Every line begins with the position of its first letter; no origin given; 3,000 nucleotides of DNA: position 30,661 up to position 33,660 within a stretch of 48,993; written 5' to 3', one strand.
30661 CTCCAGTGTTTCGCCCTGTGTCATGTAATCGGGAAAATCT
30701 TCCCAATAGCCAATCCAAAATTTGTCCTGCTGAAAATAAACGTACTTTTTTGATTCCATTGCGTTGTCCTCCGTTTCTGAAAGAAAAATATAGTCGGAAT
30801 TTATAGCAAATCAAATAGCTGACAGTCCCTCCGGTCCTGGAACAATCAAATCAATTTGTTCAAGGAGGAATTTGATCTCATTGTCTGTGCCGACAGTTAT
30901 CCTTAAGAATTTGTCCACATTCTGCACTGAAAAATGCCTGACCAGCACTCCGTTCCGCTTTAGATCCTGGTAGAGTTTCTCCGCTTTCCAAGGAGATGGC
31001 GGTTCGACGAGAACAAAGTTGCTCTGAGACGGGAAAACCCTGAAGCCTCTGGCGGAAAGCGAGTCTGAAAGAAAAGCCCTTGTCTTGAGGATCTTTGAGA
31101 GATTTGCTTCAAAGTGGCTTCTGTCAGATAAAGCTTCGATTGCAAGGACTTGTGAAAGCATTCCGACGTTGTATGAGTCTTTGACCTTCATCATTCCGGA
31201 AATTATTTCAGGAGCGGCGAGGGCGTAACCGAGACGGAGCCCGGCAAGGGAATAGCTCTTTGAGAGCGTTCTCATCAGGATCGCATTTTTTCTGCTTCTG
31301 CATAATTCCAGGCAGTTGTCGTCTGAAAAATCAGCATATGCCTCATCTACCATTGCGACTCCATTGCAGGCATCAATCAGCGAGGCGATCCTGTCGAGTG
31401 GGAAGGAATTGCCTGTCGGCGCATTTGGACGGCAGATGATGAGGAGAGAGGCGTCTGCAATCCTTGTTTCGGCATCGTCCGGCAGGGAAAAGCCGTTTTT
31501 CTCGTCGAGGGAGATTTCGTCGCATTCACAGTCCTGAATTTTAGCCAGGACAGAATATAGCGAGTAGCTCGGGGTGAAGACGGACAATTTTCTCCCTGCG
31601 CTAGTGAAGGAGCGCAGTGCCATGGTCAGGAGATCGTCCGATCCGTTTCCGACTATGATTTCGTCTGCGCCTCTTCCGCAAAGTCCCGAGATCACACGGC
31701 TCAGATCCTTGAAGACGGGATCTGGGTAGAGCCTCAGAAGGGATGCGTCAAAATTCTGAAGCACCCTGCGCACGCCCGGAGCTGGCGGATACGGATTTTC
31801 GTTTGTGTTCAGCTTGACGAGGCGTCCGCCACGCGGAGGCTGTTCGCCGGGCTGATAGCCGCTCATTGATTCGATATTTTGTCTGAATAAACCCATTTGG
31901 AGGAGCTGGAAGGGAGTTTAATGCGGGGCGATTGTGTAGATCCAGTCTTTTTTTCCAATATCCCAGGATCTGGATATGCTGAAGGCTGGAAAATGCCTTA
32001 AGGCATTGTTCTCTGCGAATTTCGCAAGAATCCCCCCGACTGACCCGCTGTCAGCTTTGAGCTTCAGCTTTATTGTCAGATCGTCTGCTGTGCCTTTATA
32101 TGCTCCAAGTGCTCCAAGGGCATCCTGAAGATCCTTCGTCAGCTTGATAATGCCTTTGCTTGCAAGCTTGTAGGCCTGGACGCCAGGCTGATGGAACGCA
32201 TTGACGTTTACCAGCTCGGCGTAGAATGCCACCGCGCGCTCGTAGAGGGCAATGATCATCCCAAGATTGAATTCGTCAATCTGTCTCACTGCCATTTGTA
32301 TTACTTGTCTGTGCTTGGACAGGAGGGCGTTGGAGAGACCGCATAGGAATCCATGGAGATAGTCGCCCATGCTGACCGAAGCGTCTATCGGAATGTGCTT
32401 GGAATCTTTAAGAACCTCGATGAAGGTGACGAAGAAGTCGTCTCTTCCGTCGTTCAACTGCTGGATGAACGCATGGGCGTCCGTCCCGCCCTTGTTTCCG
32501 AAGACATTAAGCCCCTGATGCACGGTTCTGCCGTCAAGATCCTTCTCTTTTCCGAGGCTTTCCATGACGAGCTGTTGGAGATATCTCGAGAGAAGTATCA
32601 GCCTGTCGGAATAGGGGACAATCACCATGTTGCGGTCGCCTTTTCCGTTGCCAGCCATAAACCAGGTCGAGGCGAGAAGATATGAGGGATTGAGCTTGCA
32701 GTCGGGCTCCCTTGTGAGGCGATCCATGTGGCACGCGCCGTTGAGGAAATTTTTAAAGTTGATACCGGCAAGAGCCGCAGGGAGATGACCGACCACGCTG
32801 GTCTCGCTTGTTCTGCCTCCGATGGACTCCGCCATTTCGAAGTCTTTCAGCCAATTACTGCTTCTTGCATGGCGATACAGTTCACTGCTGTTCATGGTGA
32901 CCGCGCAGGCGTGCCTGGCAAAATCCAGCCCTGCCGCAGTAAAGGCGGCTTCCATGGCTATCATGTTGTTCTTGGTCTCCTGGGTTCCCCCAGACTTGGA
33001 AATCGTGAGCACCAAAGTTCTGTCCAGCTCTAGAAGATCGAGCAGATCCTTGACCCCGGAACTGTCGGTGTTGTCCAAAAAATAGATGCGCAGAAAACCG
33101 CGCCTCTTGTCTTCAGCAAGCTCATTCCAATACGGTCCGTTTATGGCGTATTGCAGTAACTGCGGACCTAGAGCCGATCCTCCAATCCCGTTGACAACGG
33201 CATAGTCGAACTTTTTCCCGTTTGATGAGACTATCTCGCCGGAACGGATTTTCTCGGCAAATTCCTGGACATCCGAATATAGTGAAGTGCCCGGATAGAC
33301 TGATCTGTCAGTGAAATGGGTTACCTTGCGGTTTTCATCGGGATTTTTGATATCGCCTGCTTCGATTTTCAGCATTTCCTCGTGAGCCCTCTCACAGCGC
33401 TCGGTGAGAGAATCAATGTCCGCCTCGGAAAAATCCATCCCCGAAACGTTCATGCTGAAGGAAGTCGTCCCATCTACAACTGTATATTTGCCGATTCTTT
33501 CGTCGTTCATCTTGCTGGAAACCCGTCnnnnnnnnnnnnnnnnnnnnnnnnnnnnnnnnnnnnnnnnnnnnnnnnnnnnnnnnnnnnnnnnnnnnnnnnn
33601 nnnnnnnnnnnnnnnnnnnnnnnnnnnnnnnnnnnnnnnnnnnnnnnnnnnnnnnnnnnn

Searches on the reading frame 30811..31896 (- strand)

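Call 23: search_protein_families(library=pfam, proteins=[window:30811-31896:-], max_evalue=0.00001)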
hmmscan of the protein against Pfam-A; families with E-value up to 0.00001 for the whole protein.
window:30811-31896:- (361 aa): 1 family
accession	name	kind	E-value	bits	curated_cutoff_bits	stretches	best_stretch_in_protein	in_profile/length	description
PF00155.27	Aminotran_1_2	-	6.5e-54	183.9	19.7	1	26-348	3-361/361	Aminotransferase class I and II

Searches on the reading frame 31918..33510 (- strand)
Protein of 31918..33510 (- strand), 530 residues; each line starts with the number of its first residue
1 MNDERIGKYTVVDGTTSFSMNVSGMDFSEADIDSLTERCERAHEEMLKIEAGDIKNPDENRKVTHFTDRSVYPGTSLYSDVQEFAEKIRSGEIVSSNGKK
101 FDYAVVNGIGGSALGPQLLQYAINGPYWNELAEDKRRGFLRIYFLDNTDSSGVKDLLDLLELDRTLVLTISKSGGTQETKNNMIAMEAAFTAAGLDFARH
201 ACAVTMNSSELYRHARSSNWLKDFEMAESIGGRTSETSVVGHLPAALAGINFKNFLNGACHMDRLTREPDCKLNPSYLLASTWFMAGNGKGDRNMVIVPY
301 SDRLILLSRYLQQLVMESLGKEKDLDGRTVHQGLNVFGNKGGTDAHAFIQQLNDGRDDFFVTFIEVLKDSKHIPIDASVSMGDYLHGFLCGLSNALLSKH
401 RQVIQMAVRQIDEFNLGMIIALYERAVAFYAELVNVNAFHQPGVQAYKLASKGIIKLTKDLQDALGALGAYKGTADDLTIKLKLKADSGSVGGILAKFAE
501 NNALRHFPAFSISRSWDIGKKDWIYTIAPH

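Call 23: search_protein_families(library=pfam, proteins=[window:31918-33510:-], max_evalue=0.00001)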
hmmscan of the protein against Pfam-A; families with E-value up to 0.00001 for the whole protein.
window:31918-33510:- (530 aa): 1 family
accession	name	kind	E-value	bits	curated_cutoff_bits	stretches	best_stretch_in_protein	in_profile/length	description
PF00342.24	PGI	-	1.5e-44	152.9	22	1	76-371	71-360/486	Phosphoglucose isomerase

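Call 44: find_homologous_proteins(query=window:31918-33510:-, max_evalue=1e-50)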
Query window:31918-33510:- (530 aa): 8000 proteins with E <= 1e-50 among 8000 candidates; the best 120 are listed.
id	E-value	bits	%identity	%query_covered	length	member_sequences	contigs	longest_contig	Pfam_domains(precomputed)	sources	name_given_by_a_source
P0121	2.6e-266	902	73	99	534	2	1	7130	PF00342.25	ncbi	ncbi:MAG: glucose-6-phosphate isomerase [Candidatus Nanoarchaeia archaeon]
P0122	2.3e-248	843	69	99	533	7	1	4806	PF00342.25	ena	-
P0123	2.1e-246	837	69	100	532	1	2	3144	PF00342.25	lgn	-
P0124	1.7e-241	821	69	99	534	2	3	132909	PF00342.25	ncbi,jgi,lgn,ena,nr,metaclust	ncbi:MAG TPA: glucose-6-phosphate isomerase [Lentisphaeria bacterium]|nr:MAG: hypothetical protein A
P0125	6.0e-238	809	68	99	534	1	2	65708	PF00342.25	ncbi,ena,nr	ncbi:MAG: hypothetical protein A2X49_00775 [Lentisphaerae bacterium GWF2_52_8]|nr:MAG: hypothetical 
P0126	5.7e-237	806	68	99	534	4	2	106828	PF00342.25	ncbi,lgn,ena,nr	ncbi:MAG TPA: glucose-6-phosphate isomerase [Lentisphaeria bacterium]|nr:MAG: hypothetical protein A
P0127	3.4e-235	800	67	99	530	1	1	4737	PF00342.25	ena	-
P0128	4.0e-234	796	67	99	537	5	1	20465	PF00342.25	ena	-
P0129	2.4e-233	794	65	99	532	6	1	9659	PF00342.25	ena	-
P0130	6.7e-233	792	65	99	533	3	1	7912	PF00342.25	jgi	jgi:glucose-6-phosphate isomerase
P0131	2.0e-232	791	67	99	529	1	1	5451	PF00342.25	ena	-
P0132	3.3e-232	790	66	99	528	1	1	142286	PF00342.25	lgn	-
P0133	6.6e-232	789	65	99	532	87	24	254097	PF00342.25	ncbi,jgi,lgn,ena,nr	ncbi:MAG: glucose-6-phosphate isomerase [Lentisphaerae bacterium]|nr:glucose-6-phosphate isomerase [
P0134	1.2e-231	788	65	99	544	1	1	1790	PF00342.25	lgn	-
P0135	4.0e-231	786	65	99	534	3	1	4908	PF00342.25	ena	-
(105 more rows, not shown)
